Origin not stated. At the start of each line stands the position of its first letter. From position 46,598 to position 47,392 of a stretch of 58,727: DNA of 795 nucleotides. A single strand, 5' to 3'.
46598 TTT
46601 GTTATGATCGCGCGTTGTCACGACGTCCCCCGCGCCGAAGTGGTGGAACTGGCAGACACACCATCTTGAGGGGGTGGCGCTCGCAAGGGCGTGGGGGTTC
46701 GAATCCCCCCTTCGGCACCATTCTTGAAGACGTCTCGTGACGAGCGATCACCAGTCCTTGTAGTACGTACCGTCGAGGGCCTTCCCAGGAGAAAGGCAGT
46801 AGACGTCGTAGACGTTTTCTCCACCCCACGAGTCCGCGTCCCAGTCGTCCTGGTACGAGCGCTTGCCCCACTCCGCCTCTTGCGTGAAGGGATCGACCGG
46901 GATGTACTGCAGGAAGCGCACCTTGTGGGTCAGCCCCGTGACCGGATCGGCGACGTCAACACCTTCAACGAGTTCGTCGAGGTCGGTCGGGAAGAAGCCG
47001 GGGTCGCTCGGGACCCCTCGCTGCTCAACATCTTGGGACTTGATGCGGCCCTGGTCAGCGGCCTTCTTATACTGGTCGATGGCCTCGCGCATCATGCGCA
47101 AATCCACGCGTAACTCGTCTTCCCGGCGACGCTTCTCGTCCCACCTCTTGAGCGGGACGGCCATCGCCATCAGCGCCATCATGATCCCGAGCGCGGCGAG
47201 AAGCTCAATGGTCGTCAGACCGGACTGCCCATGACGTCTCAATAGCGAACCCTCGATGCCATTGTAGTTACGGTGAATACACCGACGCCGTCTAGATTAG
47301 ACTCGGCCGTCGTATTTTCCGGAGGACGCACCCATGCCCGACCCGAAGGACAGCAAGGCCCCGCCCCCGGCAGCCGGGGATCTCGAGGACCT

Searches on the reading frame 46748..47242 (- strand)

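Call 20: search_protein_families(library=pfam, proteins=[window:46748-47242:-], max_evalue=0.1)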
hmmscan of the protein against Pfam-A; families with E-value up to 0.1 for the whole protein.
window:46748-47242:- (164 aa): 1 family
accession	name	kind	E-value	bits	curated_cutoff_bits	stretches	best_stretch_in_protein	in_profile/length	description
PF07963.17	N_methyl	-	0.065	13.3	21.2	1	4-29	2-27/27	Prokaryotic N-terminal methylation motif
